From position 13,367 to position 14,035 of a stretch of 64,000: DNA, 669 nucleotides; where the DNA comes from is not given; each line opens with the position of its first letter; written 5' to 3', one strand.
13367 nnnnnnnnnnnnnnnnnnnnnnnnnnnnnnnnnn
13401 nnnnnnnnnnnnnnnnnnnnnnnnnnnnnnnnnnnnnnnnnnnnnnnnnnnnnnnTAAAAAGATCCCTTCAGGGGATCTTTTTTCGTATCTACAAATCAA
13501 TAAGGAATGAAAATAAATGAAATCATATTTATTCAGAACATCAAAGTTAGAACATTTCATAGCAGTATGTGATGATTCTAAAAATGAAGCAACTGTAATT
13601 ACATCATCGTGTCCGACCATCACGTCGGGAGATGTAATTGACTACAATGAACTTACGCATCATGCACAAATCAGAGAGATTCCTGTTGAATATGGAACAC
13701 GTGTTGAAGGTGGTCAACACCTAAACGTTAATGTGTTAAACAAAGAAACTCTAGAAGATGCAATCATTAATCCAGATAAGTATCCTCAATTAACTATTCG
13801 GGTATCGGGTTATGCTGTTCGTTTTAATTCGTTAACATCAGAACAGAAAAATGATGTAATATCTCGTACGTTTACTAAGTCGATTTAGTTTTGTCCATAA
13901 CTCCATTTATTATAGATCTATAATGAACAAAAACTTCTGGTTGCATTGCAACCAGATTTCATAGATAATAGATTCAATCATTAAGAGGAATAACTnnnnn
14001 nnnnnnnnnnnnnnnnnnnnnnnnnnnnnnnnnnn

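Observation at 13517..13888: Phage copy of GrcA (YfiD) glycyl-radical spare-part protein alongside class III RNR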

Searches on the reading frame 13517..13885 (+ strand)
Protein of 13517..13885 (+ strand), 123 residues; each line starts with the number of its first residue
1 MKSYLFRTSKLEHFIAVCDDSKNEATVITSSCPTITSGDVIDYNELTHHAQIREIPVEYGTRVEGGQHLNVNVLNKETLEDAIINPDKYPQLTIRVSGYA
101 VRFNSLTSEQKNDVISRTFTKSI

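Call 3: search_protein_families(library=pfam, proteins=[window:13517-13885:+], max_evalue=0.01)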
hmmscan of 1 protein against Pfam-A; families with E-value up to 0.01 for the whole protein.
window:13517-13885:+ (123 aa): 3 families
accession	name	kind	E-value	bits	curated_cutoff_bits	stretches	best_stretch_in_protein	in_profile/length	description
PF01228.26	Gly_radical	-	3.4e-17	63.3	22.2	1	39-104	44-106/106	Glycine radical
PF09620.15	Cas_csx3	-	0.0072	16.6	21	0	3-42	39-78/78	CRISPR-associated protein (Cas_csx3)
PF23095.1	KH_NusA_C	-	0.0098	16.4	34.2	0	92-116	23-47/59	Transcription termination/antitermination protein NusA, KH domain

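Call 4: search_protein_families(library=ncbifam, proteins=[window:13517-13885:+], max_evalue=0.01)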
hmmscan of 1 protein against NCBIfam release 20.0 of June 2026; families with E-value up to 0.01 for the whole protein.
window:13517-13885:+ (123 aa): 12 families
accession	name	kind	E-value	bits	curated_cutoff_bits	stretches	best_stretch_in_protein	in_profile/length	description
TIGR04365.1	spare_glycyl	equivalog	9.3e-42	142.3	170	1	10-123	13-126/126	autonomous glycyl radical cofactor GrcA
NF038360.1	rad_fix_GrcA3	exception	5.9e-29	100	158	1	63-122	18-77/78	autonomous glycyl radical cofactor GrcA3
NF008341.1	PRK11127.1-1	equivalog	5.1e-26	90.5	145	1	63-122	20-79/80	autonomous glycyl radical cofactor GrcA2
TIGR01255.1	pyr_form_ly_1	equivalog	1.9e-25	89.5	994.2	1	50-122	671-743/744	formate C-acetyltransferase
NF048011.1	SfplDhtHpsGDes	equivalog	3.5e-11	42.1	1000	1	68-119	767-818/821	(2S)-3-sulfopropanediol dehydratase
TIGR01774.1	PFL2-3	subfamily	7e-11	41.1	678.2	1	63-118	727-782/786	formate C-acetyltransferase/glycerol dehydratase family glycyl radical enzyme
NF043068.1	glycl_HYPD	equivalog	8.4e-10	37.3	1100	1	65-118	727-780/784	trans-4-hydroxy-L-proline dehydratase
NF007437.0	PRK09983.1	equivalog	2e-09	36.1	1109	1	67-118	710-761/765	formate C-acetyltransferase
TIGR04394.1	choline_CutC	equivalog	7.4e-08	31.4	1050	1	65-121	731-787/789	choline trimethylamine-lyase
NF033715.1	glycyl_HPDL_Lrg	equivalog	4e-07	28.2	1150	1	64-118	843-897/901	4-hydroxyphenylacetate decarboxylase large subunit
NF033718.1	indole_decarb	equivalog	1e-06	27.3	1100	1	64-118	810-864/868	indoleacetate decarboxylase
NF048009.1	SfplDhtHpfGKleb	equivalog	4.2e-06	25.1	1000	1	66-118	768-820/824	(2S)-3-sulfopropanediol dehydratase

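Call 5: search_protein_families(library=phrogs, proteins=[window:13517-13885:+], max_evalue=0.01)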
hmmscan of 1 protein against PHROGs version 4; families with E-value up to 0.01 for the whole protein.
window:13517-13885:+ (123 aa): 2 families
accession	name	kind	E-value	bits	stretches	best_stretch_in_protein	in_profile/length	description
phrog_1209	-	unknown function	6.1e-41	140.4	1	8-123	8-121/121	-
phrog_21327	-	unknown function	5.4e-26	92.2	1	59-122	696-759/760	-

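Call 6: search_solved_structures(query=window:13517-13885:+, max_evalue=0.01, show_alignments=3)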
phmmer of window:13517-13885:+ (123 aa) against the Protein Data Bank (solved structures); distinct sequences matched with E-value up to 0.01: 32.
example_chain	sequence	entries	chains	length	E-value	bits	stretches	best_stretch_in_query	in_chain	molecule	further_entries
6owr_A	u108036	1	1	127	1.3e-31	112.2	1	17-123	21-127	Autonomous glycyl radical cofactor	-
1cm5_A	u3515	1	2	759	1.4e-25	92.7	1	59-122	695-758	PROTEIN (PYRUVATE FORMATE-LYASE)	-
1h16_A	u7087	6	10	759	1.4e-25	92.7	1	59-122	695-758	FORMATE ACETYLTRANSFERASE 1 | Pyruvate formate-lyase | PROTEIN (PYRUVATE FORMATE-LYASE)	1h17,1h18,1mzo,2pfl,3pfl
6xs4_A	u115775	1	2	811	2e-08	37.5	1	62-118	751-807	Formate C-acetyltransferase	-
8id7_A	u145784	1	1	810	2.2e-08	37.3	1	62-118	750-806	Probable dehydratase YbiW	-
8yjn_A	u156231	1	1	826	2.3e-08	37.3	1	62-118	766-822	Probable dehydratase YbiW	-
7vua_A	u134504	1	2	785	6.9e-08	35.7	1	64-121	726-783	HplG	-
1r8w_A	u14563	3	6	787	2.1e-07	34.2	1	65-118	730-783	glycerol dehydratase | B12-independent glycerol dehydratase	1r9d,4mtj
5i2a_A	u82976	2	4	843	2.4e-07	34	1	64-118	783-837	Diol-dehydratase | Diol dehydratase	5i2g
5ymr_B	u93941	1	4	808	7e-07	32.5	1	68-118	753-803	Formate acetyltransferase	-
9rco_A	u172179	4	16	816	8.1e-07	32.3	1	65-118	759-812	Glycyl radical protein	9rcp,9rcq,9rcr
7kq3_A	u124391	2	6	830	1e-06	31.9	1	68-118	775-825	Isethionate sulfite-lyase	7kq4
8id1_A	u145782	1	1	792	6.2e-06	29.4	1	67-119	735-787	Formate C-acetyltransferase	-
8yjo_A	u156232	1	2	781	8.4e-06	29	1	67-118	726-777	Probable dehydratase PflD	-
6vxc_A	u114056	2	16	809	8.5e-06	29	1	65-118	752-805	Trans-4-hydroxy-L-proline dehydratase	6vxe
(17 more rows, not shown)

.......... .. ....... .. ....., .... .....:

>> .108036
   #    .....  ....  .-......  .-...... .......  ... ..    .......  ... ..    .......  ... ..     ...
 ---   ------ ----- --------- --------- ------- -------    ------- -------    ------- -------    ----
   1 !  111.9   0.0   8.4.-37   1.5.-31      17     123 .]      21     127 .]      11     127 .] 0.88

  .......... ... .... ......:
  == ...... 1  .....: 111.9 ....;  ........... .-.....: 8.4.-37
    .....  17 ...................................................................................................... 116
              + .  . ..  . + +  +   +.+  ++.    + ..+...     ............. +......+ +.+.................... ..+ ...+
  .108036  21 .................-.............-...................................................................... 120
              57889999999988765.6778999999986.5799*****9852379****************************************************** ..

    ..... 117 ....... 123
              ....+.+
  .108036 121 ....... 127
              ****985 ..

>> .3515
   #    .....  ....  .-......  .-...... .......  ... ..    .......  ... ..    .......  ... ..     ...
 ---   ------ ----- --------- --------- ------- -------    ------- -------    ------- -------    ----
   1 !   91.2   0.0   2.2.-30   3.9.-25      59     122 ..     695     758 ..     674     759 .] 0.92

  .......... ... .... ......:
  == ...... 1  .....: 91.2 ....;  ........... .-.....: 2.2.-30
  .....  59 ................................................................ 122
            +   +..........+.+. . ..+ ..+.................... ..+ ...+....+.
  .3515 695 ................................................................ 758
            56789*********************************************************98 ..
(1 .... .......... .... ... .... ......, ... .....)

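Call 8: search_dna_similar(query=window:13517-13885:+, collection=phages, mode=protein, max_rows=60, rows=spread)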
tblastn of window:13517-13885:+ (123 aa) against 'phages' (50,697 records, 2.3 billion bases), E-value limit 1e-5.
Records with a match: 1580; places in all: 1587; records where one place covers at least 80% of the query: 371.
Best place of each record, by identity: 80-90% 1; 60-80% 1178; <60% 401.
By first word of the organism name: Escherichia 658; Salmonella 288; Klebsiella 258; Shigella 84; Enterobacteria 40; Enterobacter 39; Aeromonas 32; Yersinia 29; Cronobacter 20; Citrobacter 20; and 24 more.
By host as written in the record: Escherichia coli 271; - 185; Klebsiella pneumoniae 82; Salmonella enterica subsp. enterica serovar Enteritidis PT1 39; Escherichia coli O157:H7 34; Escherichia coli K-12 32; Salmonella sp. 27; Escherichia coli B 27; and 351 more.
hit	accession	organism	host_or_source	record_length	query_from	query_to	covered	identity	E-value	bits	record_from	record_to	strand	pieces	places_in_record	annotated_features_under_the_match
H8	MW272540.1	Aeromonas phage ZPAH1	Aeromonas hydrophila J1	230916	1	123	100%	55.2%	7e-33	125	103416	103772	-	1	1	putative autonomous glycyl radical cofactor | anaerobic NTP reductase small subunit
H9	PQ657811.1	Klebsiella phage Roth51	Klebsiella sp. NCTC 13368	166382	1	123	100%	51.2%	2e-29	115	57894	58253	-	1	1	glycine radical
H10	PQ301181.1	Escherichia phage EP02SG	Escherichia coli str. K-12 substr. ...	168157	1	123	100%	51.2%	3e-28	112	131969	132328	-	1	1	record has no annotation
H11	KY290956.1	Aeromonas phage L9-6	Aeromonas salmonicida 08-2783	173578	15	123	89%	56.9%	8e-29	114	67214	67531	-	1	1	pyruvate formate-lyase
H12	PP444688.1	Klebsiella phage vB_KM5a1-KLB8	Klebsiella sp. M5a1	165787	1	123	100%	50.4%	1e-28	114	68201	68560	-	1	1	autonomous glycyl radical cofactor | ribosome_binding_site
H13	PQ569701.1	Klebsiella phage vB_Kpl_K65_evo8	Raoultella planticola K59 (synonym: ...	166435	1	123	100%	50.4%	1e-28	114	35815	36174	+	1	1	hypothetical protein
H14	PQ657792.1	Klebsiella phage Roth19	Klebsiella sp. 2609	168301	1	123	100%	50.4%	1e-28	114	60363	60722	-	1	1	glycine radical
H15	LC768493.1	Klebsiella phage phiKp_23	Klebsiella pneumoniae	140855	20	123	85%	57.5%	2e-28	113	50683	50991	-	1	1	grcA: autonomous glycyl radical cofactor GrcA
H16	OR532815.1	Klebsiella phage RCIP0021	Klebsiella pneumoniae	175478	20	123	85%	57.5%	2e-28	113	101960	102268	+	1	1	hypothetical protein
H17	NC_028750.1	Klebsiella phage Matisse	Klebsiella pneumoniae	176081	20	123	85%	57.5%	2e-28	113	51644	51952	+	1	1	hypothetical protein | ribosome_binding_site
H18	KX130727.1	Escherichia phage phT4A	Escherichia coli ATCC 13706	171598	20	123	85%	56.6%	1e-27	111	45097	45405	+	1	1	pyruvate formate-lyase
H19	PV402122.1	Klebsiella phage KpCCP1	Klebsiella pneumoniae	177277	20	123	85%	56.6%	5e-27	109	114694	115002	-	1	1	hypothetical protein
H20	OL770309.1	Erwinia phage Virsaitis27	Erwinia rhapontici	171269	23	122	81%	58.8%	5e-28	112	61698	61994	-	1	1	autonomous glycyl radical cofactor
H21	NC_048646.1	Cronobacter phage vB_CsaM_leE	Cronobacter sakazakii ATCC BAA894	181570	23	123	82%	57.3%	7e-28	111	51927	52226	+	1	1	hypothetical protein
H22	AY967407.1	Escherichia phage RB43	-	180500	23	123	82%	55.3%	2e-27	110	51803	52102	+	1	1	vs.6: Vs.6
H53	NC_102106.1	Salmonella phage falkor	Salmonella enterica subsp. enterica ...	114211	52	123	59%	69.4%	4e-25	103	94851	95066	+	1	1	glycyl radical cofactor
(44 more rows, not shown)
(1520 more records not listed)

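Call 19: get_annotated_region(hit=H8, flank=6000)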
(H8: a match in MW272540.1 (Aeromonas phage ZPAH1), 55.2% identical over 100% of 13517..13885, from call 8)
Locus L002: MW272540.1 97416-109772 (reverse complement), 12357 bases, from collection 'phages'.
description: Aeromonas phage ZPAH1, complete genome.
organism: Aeromonas phage ZPAH1 (NCBI taxid 2796500)
taxonomy: Viruses; Duplodnaviria; Heunggongvirae; Uroviricota; Caudoviricetes; Straboviridae; Emmerichvirinae; Ishigurovirus
host: Aeromonas hydrophila J1; source: -; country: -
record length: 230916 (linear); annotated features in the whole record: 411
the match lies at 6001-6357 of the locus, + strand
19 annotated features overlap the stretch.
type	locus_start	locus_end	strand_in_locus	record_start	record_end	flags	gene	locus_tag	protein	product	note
CDS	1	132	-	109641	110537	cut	-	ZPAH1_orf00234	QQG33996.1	hypothetical protein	-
CDS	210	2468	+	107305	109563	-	-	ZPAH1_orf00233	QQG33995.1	aerobic ribonucleoside diphosphate reductase large subunit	-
CDS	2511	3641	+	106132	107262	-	-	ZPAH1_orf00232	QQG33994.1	aerobic ribonucleoside diphosphate reductase small subunit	-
CDS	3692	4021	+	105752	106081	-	-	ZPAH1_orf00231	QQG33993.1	NTP anaerobic reductase large subunit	-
CDS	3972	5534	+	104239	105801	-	-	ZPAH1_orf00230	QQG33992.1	NTP anaerobic reductase large subunit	-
CDS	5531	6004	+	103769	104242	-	-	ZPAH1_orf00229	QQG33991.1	anaerobic NTP reductase small subunit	-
CDS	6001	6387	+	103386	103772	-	-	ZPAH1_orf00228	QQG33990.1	putative autonomous glycyl radical cofactor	-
CDS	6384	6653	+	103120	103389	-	-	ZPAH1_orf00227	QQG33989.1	thioredoxin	-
CDS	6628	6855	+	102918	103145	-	-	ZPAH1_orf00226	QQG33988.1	hypothetical protein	-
CDS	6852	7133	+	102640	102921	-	-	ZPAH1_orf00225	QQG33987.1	glutaredoxin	-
CDS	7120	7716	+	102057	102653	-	-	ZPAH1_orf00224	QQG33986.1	hypothetical protein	-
CDS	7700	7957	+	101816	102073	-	-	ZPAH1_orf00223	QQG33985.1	hypothetical protein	-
CDS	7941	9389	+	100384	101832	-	-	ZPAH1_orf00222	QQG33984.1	hypothetical protein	-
CDS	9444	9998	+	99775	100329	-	-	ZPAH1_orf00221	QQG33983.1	RNA polymerase sigma factor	-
CDS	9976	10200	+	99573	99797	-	-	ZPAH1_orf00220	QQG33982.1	hypothetical protein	-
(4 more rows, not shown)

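Call 21: find_homologous_proteins(query=window:13517-13885:+, max_evalue=1e-10)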
Query window:13517-13885:+ (123 aa): 5433 proteins with E <= 1e-10 among 5524 candidates; the best 120 are listed.
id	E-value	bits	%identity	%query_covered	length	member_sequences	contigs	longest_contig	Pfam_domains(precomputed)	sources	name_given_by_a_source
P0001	5.8e-75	266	100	100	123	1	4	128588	PF01228.27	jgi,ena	jgi:autonomous glycyl radical cofactor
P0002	1.9e-45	171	63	100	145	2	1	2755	PF01228.27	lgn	-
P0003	9.0e-35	137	56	100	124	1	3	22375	PF01228.27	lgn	-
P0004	4.1e-34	135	54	100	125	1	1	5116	PF01228.27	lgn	-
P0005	1.2e-31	127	53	100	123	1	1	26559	PF01228.27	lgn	-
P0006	1.5e-31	127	57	100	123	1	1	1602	PF01228.27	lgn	-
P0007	2.8e-31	126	59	92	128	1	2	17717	PF01228.27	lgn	-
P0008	3.1e-31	125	58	93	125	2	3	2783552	PF01228.27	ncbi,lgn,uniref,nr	ncbi:autonomous glycyl radical cofactor GrcA [Vibrio japonicus]|uniref:Autonomous glycyl radical cof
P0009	3.8e-31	125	53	100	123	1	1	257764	PF01228.27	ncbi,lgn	ncbi:hypothetical protein VPHD479_0314 [Vibrio phage D479]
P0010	6.1e-31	125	59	89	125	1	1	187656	PF01228.27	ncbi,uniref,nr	ncbi:autonomous glycyl radical cofactor GrcA [Vibrio bivalvicida]|uniref:Autonomous glycyl radical c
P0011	6.8e-31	124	59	87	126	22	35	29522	PF01228.27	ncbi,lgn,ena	-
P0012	6.8e-31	124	57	87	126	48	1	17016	PF01228.27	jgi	-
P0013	1.1e-30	124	52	100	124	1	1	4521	PF01228.27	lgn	-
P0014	1.6e-30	123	61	87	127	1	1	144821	PF01228.27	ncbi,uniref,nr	ncbi:autonomous glycyl radical cofactor GrcA [Xenorhabdus kozodoii]|uniref:Autonomous glycyl radical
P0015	1.9e-30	123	54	95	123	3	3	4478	PF01228.27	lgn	-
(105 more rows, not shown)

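Call 23: find_encoding_contigs(protein=P0001, flank=4000, max_places=4)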
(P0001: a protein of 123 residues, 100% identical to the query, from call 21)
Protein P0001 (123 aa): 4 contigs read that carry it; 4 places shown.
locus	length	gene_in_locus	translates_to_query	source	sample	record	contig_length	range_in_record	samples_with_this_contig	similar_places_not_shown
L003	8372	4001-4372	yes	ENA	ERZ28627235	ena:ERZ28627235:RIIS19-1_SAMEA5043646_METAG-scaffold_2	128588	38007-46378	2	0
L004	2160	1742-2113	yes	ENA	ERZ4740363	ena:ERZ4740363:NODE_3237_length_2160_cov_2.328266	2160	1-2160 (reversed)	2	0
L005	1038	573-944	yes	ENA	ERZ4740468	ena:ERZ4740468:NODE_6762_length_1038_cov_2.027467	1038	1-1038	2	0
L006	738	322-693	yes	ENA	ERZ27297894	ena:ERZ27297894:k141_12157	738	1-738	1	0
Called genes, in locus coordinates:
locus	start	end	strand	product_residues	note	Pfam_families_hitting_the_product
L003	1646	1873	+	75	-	-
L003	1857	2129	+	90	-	-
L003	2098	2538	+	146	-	PF11645:PDDEXK_5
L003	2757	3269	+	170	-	-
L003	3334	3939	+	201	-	-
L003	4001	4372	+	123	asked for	PF01228:Gly_radical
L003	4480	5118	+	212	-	PF25680:Mom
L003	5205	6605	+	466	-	PF11443:DUF2828, PF25043:DUF7788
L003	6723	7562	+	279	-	-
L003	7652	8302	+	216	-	PF01712:dNK, PF02223:Thymidylate_kin (faint)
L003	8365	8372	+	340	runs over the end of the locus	PF00268:Ribonuc_red_sm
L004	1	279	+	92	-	?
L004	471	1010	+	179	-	-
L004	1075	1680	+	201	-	-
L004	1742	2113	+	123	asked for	PF01228:Gly_radical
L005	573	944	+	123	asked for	PF01228:Gly_radical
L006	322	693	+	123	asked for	PF01228:Gly_radical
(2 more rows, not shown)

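Call 24: search_protein_families(library=ncbifam, proteins=[L002:6001-6384:+, P0002, P0009, P0008], max_evalue=1e-20)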
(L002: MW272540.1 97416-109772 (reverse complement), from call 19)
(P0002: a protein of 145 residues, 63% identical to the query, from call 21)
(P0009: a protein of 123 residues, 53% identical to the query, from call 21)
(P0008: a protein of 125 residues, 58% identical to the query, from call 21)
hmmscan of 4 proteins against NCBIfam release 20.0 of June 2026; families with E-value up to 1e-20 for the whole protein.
L002:6001-6384:+ (128 aa): 4 families
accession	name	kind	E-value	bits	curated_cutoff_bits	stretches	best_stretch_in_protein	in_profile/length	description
TIGR04365.1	spare_glycyl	equivalog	2.4e-38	131.3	170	1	26-119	34-126/126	autonomous glycyl radical cofactor GrcA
NF038360.1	rad_fix_GrcA3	exception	2.1e-30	104.6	158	1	59-119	18-78/78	autonomous glycyl radical cofactor GrcA3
NF008341.1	PRK11127.1-1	equivalog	3.2e-28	97.5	145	1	60-117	21-78/80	autonomous glycyl radical cofactor GrcA2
TIGR01255.1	pyr_form_ly_1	equivalog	7.6e-27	94.1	994.2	1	53-118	678-743/744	formate C-acetyltransferase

P0002 (145 aa): 4 families
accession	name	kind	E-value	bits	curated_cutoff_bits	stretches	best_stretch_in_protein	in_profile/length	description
TIGR04365.1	spare_glycyl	equivalog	7.6e-43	145.8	170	1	37-145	18-126/126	autonomous glycyl radical cofactor GrcA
NF038360.1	rad_fix_GrcA3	exception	3.1e-31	107.3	158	1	84-144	17-77/78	autonomous glycyl radical cofactor GrcA3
NF008341.1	PRK11127.1-1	equivalog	2.2e-28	98.1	145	1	86-143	21-78/80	autonomous glycyl radical cofactor GrcA2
TIGR01255.1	pyr_form_ly_1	equivalog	1.6e-27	96.3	994.2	1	40-145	644-744/744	formate C-acetyltransferase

P0009 (123 aa): 4 families
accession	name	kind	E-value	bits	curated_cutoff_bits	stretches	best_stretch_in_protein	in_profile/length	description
TIGR04365.1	spare_glycyl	equivalog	1.4e-39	135.2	170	1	13-122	19-125/126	autonomous glycyl radical cofactor GrcA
NF038360.1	rad_fix_GrcA3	exception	1.3e-33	114.9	158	1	64-122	19-77/78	autonomous glycyl radical cofactor GrcA3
NF008341.1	PRK11127.1-1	equivalog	5.7e-26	90.3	145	1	63-121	20-78/80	autonomous glycyl radical cofactor GrcA2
TIGR01255.1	pyr_form_ly_1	equivalog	1.1e-24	87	994.2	1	60-122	681-743/744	formate C-acetyltransferase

P0008 (125 aa): 4 families
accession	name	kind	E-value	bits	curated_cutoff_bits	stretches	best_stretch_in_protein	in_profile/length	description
TIGR04365.1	spare_glycyl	equivalog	2.8e-67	224.8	170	1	2-125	1-126/126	autonomous glycyl radical cofactor GrcA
NF038360.1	rad_fix_GrcA3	exception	7.9e-30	102.8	158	1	66-125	19-78/78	autonomous glycyl radical cofactor GrcA3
NF008341.1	PRK11127.1-1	equivalog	2e-26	91.8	145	1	64-123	19-78/80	autonomous glycyl radical cofactor GrcA2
TIGR01255.1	pyr_form_ly_1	equivalog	1.4e-25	89.9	994.2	1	63-125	682-744/744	formate C-acetyltransferase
